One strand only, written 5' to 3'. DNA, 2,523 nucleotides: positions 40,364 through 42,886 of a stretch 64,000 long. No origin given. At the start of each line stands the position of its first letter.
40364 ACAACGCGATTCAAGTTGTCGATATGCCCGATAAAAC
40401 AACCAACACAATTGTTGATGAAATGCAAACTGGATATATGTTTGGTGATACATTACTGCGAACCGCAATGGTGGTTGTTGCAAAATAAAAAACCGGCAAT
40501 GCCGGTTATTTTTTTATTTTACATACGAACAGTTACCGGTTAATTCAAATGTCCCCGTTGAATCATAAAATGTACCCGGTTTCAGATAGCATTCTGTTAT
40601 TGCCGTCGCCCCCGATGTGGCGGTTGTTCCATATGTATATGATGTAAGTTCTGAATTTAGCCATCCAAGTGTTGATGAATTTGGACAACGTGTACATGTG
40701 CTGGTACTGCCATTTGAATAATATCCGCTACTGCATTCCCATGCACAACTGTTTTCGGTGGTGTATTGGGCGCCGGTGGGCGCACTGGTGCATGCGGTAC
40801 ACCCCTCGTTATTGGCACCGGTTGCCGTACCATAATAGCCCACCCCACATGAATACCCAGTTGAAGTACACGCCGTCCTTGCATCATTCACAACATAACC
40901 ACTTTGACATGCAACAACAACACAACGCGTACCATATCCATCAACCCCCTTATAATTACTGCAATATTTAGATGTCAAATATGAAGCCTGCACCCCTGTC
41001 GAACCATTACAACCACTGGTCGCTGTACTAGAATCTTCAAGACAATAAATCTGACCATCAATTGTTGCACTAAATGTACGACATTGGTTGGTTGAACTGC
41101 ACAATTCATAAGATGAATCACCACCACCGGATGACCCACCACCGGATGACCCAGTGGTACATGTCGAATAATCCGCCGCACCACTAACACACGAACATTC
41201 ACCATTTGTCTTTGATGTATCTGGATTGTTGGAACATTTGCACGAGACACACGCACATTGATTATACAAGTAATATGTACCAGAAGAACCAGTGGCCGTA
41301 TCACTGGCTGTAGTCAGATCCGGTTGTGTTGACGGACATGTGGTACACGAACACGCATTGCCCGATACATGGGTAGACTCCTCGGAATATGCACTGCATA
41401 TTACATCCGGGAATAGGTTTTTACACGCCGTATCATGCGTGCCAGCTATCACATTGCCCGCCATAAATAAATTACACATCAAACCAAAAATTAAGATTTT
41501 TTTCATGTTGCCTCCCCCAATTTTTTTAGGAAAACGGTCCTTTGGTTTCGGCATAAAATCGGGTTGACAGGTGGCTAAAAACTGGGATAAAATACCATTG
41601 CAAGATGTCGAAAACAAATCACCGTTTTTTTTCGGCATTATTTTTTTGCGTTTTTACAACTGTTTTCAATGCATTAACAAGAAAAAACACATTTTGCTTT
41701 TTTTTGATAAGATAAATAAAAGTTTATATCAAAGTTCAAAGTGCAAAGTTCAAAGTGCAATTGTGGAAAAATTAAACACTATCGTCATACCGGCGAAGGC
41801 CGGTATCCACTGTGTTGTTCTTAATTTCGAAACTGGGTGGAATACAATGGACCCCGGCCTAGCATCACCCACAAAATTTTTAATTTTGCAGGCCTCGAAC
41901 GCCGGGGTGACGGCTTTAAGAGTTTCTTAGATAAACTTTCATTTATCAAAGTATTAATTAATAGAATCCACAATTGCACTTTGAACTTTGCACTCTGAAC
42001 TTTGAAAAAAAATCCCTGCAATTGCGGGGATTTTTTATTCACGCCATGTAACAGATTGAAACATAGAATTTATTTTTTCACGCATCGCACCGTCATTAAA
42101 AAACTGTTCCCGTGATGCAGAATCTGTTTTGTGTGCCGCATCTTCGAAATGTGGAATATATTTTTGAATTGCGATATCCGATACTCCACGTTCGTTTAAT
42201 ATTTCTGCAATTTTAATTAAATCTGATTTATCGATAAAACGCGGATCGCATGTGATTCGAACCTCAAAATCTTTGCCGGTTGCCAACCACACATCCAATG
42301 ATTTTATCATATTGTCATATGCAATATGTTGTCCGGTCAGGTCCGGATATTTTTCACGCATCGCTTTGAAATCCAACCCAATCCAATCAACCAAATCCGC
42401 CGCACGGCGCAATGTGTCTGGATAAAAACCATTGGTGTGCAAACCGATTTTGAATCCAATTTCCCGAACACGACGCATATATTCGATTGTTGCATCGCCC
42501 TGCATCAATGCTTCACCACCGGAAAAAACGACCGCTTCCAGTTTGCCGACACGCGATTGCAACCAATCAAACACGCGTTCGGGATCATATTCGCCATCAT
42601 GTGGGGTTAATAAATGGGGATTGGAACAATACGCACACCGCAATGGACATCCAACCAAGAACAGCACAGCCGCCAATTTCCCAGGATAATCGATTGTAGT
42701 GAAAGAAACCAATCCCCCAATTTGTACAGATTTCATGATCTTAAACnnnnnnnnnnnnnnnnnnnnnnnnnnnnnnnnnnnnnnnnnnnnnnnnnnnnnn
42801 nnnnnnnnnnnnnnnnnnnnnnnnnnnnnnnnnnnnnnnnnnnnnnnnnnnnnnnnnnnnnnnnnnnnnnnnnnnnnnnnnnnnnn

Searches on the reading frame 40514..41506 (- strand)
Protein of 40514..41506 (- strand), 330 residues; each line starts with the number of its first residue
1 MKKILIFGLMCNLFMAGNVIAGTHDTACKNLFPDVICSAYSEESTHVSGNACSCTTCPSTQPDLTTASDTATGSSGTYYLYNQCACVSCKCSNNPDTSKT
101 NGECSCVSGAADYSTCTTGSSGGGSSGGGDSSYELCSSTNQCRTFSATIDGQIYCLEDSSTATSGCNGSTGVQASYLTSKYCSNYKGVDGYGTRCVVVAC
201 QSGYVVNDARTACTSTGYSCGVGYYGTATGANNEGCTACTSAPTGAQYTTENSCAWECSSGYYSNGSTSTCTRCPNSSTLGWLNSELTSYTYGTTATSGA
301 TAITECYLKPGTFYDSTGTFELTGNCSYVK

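Call 10: search_protein_families(library=pfam, proteins=[window:40514-41506:-], max_evalue=0.01)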
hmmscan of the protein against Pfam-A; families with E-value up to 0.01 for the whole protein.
window:40514-41506:- (330 aa): 0 families

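Call 28: find_homologous_proteins(query=window:40514-41506:-, max_evalue=0.001)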
Query window:40514-41506:- (330 aa): 11 proteins with E <= 0.001 among 8000 candidates.
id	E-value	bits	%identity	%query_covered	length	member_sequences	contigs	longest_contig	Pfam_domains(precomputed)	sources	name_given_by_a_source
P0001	1.6e-210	716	100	100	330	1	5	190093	-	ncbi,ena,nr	ncbi:MAG: hypothetical protein IJ500_04100 [Alphaproteobacteria bacterium]|nr:hypothetical protein [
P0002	1.2e-186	638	92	100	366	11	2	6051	-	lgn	-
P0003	5.4e-177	606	87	100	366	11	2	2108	-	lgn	-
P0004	5.6e-170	583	84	100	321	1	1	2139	-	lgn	-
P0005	4.0e-154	531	79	100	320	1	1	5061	-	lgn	-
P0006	6.7e-60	221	61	61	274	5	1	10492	-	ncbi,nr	ncbi:MAG: hypothetical protein IJD41_03060 [Alphaproteobacteria bacterium]|nr:hypothetical protein [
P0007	7.6e-32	129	47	57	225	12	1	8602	-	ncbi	-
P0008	5.0e-30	123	46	57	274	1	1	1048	-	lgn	-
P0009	1.6e-29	121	44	57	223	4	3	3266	-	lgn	-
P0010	4.4e-27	113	42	57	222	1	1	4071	-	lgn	-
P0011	5.0e-21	94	34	99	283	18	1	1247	PF07699.20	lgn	-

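Call 29: find_encoding_contigs(protein=P0002, flank=3000, max_places=4)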
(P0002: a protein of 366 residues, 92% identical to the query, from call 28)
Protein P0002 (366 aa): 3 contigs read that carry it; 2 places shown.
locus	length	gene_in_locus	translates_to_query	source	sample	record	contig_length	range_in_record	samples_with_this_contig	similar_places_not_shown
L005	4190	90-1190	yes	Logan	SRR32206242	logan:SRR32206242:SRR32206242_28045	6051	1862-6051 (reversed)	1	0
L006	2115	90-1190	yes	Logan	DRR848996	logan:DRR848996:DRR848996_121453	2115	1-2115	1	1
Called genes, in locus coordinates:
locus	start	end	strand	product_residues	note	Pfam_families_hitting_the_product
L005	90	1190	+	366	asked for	-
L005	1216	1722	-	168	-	PF01025:GrpE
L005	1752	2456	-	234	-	PF00121:TIM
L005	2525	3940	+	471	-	PF13623:SurA_N_2, PF13624:SurA_N_3, PF13145:Rotamase_2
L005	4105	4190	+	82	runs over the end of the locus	-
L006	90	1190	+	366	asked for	-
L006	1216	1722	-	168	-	PF01025:GrpE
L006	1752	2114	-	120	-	?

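Call 30: find_encoding_contigs(protein=P0005, flank=3000, max_places=4)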
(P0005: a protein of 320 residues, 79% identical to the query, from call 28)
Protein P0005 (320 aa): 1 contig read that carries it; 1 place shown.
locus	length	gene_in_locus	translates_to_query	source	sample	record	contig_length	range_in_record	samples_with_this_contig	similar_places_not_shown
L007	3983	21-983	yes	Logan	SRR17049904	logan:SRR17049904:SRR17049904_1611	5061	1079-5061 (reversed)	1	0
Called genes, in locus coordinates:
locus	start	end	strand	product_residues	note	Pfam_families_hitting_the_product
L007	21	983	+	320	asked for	-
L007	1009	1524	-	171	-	PF01025:GrpE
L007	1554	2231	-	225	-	PF00121:TIM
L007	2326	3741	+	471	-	PF13623:SurA_N_2, PF13624:SurA_N_3, PF13145:Rotamase_2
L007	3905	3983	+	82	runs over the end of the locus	-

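Call 31: find_encoding_contigs(protein=P0006, flank=3000, max_places=4)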
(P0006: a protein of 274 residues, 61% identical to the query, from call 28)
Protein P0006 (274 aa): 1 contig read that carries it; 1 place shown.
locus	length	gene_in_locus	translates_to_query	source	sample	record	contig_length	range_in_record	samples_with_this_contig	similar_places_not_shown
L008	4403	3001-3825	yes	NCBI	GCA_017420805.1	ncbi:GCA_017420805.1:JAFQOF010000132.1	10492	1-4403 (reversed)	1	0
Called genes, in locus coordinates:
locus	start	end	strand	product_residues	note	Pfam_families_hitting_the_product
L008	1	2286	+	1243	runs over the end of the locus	-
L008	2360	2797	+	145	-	-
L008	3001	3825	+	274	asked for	-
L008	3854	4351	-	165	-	PF01025:GrpE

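Call 32: find_encoding_contigs(protein=P0007, flank=3000, max_places=4)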
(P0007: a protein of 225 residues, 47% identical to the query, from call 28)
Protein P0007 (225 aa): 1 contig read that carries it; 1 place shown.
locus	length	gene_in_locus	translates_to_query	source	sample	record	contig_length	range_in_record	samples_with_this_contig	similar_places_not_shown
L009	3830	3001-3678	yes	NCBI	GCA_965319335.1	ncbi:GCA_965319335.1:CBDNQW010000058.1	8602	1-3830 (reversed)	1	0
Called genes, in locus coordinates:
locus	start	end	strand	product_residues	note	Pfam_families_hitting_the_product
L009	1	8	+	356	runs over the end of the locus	-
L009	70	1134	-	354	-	PF03462:PCRF, PF00472:RF-1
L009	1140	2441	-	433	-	PF13393:tRNA-synt_His, PF00587:tRNA-synt_2b (weak), PF03129:HGTP_anticodon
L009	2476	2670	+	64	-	-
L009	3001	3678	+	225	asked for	-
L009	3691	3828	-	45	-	?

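Call 65: find_encoding_contigs(protein=P0010, flank=3000, max_places=3)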
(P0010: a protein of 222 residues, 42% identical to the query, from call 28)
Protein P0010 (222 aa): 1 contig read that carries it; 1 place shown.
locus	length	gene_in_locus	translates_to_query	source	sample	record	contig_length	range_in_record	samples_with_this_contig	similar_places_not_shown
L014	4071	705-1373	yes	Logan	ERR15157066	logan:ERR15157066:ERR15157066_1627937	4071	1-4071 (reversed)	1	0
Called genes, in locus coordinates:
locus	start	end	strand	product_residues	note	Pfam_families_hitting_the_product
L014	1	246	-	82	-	?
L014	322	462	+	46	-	-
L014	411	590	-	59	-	-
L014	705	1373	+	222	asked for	-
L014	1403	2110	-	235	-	PF01863:YgjP-like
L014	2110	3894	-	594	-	PF00456:Transketolase_N, PF13292:DXP_synthase_N, PF02775:TPP_enzyme_C (faint), PF02779:Transket_pyr, PF22613:Transketolase_C_1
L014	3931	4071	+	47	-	?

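Call 72: find_encoding_contigs(protein=P0008, flank=3000, max_places=3)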
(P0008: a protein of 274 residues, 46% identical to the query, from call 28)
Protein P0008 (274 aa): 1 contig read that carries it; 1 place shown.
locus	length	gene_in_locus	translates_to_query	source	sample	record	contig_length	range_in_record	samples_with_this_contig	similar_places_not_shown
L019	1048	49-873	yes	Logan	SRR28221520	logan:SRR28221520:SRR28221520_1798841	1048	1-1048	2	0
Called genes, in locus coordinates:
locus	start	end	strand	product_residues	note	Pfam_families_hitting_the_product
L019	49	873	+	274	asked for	-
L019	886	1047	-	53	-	?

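Call 115: list_cluster_members(proteins=[P0006, P0020, P0021, P0023, P0027, P0035, P0098, P0018, P0019, P0026])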
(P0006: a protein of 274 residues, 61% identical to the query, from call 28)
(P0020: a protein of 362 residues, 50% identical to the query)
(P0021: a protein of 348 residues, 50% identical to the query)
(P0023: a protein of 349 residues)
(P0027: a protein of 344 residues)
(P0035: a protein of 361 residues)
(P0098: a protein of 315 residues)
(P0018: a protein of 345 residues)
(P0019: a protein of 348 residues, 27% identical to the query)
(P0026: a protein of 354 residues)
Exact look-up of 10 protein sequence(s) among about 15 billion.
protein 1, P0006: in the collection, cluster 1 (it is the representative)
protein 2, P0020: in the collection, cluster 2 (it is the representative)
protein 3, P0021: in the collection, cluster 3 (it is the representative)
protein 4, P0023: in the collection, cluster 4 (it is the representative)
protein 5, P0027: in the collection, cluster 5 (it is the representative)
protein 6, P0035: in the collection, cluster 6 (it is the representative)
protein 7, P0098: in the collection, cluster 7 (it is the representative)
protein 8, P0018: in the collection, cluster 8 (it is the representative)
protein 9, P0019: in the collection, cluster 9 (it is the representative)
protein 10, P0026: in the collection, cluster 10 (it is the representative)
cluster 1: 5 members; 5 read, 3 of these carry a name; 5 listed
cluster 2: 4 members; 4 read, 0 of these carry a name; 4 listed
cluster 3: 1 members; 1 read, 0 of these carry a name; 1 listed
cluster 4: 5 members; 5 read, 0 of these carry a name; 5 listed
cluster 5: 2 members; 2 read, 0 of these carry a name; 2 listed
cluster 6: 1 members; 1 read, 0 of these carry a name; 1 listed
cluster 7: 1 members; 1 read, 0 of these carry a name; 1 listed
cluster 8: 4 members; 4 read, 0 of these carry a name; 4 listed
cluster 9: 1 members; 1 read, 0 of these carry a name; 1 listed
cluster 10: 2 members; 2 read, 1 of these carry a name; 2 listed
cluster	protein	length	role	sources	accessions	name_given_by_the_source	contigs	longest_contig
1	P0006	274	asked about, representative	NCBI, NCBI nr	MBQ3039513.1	MAG: hypothetical protein IJD41_03060 [Alphaproteobacteria bacterium] | hypothetical protein [Alphaproteobacteria bacterium]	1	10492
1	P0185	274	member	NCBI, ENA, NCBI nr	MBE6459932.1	MAG: hypothetical protein E7009_03030 [Alphaproteobacteria bacterium] | hypothetical protein [Alphaproteobacteria bacterium]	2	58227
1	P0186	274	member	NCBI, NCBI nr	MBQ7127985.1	MAG: hypothetical protein IJO18_03305 [Alphaproteobacteria bacterium] | hypothetical protein [Alphaproteobacteria bacterium]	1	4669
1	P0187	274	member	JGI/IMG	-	-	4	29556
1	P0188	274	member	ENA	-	-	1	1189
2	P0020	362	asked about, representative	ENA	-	-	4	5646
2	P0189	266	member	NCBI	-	-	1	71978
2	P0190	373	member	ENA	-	-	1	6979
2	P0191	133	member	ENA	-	-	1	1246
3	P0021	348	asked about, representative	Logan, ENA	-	-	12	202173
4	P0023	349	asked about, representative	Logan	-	-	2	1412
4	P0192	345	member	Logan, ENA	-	-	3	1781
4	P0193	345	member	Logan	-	-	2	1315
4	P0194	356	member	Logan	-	-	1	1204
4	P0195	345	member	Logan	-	-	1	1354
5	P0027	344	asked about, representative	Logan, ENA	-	-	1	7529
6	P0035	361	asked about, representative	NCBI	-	-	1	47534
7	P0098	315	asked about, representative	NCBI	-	-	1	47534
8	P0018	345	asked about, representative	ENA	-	-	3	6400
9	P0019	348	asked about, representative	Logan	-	-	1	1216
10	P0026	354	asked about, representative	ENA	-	-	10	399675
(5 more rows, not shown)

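Call 117: list_cluster_members(proteins=[P0001, P0002, P0003, P0004, P0005, P0017, P0008, P0007, P0009, P0011])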
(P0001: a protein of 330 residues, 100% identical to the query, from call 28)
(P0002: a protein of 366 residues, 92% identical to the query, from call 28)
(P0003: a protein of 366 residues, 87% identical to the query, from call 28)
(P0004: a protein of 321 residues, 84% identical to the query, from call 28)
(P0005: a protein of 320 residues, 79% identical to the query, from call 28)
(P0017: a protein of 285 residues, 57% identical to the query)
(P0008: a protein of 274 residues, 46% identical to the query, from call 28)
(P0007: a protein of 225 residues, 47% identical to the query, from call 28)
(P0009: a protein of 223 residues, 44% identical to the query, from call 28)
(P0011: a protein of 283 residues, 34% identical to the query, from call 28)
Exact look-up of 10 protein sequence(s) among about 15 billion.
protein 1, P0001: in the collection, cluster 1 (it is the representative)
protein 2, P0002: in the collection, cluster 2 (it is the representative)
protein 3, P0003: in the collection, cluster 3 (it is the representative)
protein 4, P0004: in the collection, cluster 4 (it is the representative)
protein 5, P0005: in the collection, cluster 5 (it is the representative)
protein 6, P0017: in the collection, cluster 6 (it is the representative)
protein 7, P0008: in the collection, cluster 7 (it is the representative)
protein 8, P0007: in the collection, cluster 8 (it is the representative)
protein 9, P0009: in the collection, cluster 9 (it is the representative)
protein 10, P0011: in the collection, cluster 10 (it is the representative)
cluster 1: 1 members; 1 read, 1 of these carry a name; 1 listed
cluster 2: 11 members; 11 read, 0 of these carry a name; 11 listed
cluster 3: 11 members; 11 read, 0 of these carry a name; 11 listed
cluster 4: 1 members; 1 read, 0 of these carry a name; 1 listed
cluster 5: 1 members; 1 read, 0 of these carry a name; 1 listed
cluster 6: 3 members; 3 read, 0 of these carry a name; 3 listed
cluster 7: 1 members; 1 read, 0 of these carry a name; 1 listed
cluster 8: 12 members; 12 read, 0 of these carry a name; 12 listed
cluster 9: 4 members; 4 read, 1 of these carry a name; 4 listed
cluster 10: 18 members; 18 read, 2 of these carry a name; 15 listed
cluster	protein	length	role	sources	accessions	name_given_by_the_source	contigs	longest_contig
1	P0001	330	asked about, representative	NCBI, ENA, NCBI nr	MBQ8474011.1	MAG: hypothetical protein IJ500_04100 [Alphaproteobacteria bacterium] | hypothetical protein [Alphaproteobacteria bacterium]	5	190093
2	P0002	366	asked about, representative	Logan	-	-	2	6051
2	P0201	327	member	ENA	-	-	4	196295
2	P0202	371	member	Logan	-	-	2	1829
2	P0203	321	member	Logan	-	-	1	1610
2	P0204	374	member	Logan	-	-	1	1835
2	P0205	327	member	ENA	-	-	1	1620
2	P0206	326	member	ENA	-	-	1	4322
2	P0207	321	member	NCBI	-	-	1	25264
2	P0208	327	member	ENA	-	-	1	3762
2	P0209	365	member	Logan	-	-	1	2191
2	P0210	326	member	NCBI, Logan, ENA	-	-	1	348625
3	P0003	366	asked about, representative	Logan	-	-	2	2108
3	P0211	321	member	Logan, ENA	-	-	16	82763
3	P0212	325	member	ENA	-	-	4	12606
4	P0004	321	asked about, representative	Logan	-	-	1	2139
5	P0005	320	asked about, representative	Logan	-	-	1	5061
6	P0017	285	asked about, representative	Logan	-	-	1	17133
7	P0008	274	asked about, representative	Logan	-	-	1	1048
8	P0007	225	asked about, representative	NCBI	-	-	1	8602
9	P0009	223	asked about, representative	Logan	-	-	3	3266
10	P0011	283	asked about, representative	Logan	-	-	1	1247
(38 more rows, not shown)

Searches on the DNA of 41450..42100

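Call 50: search_rna_families(source=window, start=41450, end=42100, threshold=evalue, max_evalue=10)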
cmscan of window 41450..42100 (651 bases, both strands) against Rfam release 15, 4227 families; matches with E-value up to 10: 24.
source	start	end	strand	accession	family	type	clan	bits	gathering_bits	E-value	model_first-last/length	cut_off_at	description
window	41914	42037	+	RF00512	Leu_leader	Cis-reg; leader;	-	27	50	0.0021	1-148/148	no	Leucine operon leader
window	41846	42019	-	RF01589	plasmodium_snoR11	Gene; snRNA; snoRNA; HACA-box;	-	22.2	80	0.61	1-207/207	no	small nucleolar RNA snoR11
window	41481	41548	+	RF00611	SNORD111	Gene; snRNA; snoRNA; CD-box;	-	21.3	46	0.45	1-89/89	no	Small nucleolar RNA SNORD111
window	41577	41649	+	RF02074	STnc240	Gene; sRNA;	-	21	55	1.7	1-77/77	no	Enterobacterial sRNA STnc240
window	41699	41794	+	RF02446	SpR18_sRNA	Gene; sRNA;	-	20.9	60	3.2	1-132/132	no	Streptococcus sRNA SpR18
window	41594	41664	+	RF00280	SNORD51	Gene; snRNA; snoRNA; CD-box;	CL00054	20.1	50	1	1-79/79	no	Small nucleolar RNA SNORD51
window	42006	42100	-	RF00512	Leu_leader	Cis-reg; leader;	-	19.9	50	0.15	21-148/148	5'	Leucine operon leader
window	41959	42038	+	RF02399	NsiR1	Gene; sRNA;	-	19.4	39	0.28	1-60/60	no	Nitrogen stress-induced RNA 1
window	41970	42039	+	RF00506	Thr_leader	Cis-reg; leader;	-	19.1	55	0.52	1-118/118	no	Threonine operon leader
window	41911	42046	+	RF00121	MicC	Gene; sRNA;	-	18.6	90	4.2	1-123/123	no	MicC RNA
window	41947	42039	+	RF01772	rnk_pseudo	Cis-reg; leader;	-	18.4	55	1.6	1-108/108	no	Pseudomonas rnk leader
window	41612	41674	-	RF02063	STnc350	Gene; sRNA;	-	18.2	60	1.2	1-68/68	no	Salmonella enterica sRNA STnc350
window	41763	41829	+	RF02748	FtrB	Gene; sRNA;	-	17.7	66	3.4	1-115/115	no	Francisella sRNA B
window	41695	41778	+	RF01827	SAR11_0636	Gene; sRNA;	-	17.3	67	8.4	1-90/90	no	SAR11_0636 sRNA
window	42004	42098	-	RF00021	Spot_42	Gene; sRNA;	-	17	80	1.3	1-115/115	no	Spot 42 RNA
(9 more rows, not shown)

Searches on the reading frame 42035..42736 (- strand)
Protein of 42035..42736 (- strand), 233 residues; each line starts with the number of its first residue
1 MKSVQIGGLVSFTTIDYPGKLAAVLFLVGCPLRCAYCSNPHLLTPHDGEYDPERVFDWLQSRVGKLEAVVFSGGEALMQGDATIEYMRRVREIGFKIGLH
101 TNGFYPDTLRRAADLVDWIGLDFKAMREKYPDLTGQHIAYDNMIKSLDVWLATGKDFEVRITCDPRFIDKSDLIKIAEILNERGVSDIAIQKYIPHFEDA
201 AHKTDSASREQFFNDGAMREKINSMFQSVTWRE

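Call 10: search_protein_families(library=pfam, proteins=[window:42035-42736:-], max_evalue=0.01)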
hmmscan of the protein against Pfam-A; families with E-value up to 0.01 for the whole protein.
window:42035-42736:- (233 aa): 2 families
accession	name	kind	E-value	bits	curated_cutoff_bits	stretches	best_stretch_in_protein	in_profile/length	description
PF04055.27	Radical_SAM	-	1.2e-18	68.3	29.5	1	26-163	3-150/166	Radical SAM superfamily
PF13353.11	Fer4_12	-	7.1e-09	36.5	22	1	23-111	8-99/137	4Fe-4S single cluster domain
